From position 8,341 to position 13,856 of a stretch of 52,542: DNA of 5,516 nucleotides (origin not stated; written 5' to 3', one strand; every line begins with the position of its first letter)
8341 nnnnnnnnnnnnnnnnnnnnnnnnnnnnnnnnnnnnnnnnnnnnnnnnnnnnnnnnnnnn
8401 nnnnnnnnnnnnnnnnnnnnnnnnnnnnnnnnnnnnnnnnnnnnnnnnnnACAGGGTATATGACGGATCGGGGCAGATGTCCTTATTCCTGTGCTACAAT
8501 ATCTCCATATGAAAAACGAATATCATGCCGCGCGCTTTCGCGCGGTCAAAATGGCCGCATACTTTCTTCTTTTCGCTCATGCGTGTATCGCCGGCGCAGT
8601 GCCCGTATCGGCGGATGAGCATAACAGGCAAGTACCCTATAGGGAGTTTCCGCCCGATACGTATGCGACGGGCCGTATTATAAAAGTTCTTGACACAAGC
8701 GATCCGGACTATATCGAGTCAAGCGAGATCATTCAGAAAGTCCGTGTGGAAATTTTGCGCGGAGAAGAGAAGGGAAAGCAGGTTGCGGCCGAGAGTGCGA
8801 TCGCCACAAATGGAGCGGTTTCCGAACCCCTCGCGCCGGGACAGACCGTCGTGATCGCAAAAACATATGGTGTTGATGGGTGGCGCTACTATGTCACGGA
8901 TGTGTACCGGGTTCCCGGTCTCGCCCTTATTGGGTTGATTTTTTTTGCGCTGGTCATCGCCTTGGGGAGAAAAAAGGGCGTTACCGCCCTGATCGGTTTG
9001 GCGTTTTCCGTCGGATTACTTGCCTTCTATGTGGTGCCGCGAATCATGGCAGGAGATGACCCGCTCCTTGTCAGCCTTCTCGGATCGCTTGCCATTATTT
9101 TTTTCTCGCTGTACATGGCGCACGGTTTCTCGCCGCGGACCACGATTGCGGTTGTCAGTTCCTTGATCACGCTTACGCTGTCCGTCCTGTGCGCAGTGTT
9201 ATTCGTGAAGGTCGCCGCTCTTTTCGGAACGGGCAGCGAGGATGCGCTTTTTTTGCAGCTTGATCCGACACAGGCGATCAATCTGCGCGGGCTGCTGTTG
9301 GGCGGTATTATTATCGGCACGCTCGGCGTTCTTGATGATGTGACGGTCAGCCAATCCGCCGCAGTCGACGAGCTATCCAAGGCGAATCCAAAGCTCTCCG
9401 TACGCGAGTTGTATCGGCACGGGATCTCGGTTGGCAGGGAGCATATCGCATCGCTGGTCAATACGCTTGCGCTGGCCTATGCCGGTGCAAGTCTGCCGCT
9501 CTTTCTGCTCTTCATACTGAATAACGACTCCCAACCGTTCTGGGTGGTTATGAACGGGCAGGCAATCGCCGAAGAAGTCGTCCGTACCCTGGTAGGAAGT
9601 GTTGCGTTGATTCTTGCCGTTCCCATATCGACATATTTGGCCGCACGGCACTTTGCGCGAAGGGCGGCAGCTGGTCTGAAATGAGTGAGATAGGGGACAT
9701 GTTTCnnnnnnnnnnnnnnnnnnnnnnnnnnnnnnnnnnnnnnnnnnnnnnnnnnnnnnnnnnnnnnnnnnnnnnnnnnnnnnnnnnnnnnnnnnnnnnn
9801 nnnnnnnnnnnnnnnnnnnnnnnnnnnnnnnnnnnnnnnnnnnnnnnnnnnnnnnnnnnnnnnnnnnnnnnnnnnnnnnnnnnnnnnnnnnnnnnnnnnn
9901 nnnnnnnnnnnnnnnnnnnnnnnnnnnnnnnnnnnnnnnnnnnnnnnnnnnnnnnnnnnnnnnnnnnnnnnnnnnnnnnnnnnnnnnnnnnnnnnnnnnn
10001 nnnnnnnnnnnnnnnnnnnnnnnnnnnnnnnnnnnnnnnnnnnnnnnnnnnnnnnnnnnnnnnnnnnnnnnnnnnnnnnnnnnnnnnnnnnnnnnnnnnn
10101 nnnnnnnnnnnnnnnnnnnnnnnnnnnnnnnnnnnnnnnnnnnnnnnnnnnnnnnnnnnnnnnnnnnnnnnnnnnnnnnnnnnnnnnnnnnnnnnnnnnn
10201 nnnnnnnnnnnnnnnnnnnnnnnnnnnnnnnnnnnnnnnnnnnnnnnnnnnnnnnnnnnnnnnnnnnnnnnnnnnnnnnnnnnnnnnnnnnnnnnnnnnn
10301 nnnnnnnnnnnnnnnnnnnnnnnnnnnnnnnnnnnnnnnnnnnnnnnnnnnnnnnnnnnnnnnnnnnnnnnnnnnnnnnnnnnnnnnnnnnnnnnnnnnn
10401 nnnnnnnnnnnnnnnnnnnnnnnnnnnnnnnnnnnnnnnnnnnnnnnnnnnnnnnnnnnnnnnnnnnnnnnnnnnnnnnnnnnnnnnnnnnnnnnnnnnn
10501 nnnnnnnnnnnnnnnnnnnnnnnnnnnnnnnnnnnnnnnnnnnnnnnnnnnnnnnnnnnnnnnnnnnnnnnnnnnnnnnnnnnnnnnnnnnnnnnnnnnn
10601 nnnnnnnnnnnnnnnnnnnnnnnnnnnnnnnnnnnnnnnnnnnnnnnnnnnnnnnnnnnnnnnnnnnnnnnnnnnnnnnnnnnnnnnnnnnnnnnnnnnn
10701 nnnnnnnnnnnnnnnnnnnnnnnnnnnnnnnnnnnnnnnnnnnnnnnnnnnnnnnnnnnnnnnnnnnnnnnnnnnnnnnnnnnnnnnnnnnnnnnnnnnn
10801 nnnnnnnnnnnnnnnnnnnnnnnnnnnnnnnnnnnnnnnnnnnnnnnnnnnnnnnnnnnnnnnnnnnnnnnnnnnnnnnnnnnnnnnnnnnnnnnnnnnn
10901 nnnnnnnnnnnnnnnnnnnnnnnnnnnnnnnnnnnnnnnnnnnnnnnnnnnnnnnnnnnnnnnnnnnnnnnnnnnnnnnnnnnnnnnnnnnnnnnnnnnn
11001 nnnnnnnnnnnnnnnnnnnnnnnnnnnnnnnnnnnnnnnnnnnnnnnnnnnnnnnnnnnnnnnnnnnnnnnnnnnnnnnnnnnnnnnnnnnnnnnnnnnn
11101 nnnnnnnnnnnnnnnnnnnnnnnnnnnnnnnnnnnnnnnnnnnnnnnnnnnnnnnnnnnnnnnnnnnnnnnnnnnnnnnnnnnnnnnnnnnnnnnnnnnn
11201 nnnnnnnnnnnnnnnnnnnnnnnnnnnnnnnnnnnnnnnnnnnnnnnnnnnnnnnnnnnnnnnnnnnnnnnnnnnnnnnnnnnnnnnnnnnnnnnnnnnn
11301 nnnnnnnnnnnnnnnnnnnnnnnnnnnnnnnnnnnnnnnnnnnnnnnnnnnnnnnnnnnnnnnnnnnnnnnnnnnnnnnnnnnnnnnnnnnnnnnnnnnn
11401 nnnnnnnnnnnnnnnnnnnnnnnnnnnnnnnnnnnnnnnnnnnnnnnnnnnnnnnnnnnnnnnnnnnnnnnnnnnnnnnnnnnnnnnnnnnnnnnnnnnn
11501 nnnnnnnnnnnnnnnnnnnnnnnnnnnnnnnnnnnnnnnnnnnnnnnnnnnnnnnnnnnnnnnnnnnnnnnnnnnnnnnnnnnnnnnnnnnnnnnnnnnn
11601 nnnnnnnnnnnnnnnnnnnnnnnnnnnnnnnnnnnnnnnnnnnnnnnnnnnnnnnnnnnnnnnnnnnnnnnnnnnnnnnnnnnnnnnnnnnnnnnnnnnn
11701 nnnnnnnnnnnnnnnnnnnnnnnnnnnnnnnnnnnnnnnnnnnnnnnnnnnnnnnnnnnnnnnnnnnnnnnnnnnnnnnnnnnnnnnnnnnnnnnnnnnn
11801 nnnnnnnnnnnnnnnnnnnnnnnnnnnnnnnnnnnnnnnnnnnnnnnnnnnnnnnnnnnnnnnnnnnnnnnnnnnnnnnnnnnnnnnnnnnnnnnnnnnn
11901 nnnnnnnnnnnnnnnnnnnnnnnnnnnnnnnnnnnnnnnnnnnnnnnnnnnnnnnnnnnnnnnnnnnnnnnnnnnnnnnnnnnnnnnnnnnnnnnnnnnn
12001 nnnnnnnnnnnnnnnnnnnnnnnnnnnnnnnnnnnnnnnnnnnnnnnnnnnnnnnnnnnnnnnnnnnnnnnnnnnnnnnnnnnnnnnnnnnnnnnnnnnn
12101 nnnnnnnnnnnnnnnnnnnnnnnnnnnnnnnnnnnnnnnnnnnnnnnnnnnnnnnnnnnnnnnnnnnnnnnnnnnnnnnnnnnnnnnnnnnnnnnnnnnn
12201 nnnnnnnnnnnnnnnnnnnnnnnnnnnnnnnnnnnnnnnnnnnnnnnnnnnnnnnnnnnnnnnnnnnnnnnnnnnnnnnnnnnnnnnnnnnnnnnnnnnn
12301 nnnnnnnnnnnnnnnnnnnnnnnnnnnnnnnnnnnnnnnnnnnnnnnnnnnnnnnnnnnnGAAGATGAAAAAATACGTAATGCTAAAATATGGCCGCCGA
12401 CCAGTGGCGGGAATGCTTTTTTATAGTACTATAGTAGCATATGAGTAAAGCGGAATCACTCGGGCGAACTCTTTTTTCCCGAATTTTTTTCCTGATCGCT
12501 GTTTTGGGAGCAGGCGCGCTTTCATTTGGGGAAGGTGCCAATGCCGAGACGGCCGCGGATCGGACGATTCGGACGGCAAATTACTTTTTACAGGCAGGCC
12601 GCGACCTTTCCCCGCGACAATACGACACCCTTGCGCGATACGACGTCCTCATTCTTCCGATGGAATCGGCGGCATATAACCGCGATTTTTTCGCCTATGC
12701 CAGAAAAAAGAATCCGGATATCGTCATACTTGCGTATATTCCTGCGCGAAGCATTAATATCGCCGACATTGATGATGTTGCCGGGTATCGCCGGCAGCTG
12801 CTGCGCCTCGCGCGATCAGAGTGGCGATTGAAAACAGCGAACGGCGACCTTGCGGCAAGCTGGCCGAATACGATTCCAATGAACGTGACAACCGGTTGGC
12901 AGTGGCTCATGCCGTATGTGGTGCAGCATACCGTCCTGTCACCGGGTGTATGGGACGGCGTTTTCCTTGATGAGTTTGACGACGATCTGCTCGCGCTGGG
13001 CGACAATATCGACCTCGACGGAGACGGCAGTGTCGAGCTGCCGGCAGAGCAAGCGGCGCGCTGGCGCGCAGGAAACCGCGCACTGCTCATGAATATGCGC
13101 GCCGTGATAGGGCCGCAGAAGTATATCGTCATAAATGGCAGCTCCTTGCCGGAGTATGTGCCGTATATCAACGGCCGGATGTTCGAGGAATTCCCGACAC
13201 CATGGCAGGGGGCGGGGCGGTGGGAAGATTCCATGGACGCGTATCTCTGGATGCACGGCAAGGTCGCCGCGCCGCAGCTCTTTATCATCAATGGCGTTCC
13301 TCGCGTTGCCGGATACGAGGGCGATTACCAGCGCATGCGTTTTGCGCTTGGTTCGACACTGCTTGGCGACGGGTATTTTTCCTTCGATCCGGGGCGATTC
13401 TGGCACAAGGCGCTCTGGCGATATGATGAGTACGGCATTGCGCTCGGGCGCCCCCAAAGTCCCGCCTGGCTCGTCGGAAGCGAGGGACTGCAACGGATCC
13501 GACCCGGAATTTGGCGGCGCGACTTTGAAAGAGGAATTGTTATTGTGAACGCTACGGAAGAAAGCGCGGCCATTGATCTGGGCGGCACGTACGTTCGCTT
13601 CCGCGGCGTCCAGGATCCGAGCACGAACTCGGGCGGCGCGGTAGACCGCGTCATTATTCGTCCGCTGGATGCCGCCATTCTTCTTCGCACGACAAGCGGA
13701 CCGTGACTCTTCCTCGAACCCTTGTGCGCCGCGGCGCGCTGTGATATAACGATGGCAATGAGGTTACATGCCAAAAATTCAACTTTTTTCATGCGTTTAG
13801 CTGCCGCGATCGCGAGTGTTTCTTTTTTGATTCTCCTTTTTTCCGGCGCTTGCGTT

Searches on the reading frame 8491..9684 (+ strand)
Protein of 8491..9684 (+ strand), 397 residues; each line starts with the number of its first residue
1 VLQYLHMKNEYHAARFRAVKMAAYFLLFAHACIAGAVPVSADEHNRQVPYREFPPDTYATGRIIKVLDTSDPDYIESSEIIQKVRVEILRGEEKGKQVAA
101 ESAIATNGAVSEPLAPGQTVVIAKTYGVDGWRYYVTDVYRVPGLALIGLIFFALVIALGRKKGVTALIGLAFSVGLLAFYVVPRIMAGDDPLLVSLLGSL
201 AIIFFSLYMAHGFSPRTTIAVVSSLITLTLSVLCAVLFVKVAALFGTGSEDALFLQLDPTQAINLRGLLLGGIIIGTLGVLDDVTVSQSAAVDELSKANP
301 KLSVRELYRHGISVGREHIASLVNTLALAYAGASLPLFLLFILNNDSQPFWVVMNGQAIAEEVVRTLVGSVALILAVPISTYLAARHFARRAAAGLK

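Call 91: search_protein_families(library=pfam, proteins=[window:8491-9684:+], max_evalue=0.00001)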
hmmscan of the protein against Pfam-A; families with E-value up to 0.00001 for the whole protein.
window:8491-9684:+ (397 aa): 1 family
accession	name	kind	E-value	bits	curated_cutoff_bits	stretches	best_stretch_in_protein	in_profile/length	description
PF07907.16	YibE_F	-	1.1e-69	235.1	27.2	1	145-385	2-240/241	YibE/F-like protein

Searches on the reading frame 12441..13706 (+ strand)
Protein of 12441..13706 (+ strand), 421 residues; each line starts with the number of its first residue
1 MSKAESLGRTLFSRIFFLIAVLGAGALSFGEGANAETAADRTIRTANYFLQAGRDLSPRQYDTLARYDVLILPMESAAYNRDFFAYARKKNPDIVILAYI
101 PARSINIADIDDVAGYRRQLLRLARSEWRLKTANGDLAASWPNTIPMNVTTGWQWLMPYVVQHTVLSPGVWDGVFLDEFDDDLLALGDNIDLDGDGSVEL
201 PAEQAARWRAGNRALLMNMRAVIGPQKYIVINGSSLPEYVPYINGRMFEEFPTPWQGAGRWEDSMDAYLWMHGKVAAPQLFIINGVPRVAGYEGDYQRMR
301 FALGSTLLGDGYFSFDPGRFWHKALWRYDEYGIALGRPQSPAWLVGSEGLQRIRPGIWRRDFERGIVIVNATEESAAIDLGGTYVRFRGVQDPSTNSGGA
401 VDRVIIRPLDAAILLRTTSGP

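Call 91: search_protein_families(library=pfam, proteins=[window:12441-13706:+], max_evalue=0.00001)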
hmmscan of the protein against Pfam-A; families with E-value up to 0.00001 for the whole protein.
window:12441-13706:+ (421 aa): 1 family
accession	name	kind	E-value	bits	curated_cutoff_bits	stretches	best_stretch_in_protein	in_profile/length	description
PF14885.12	GHL15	-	7e-25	88.9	27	1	88-365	1-270/271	Hypothetical glycosyl hydrolase family 15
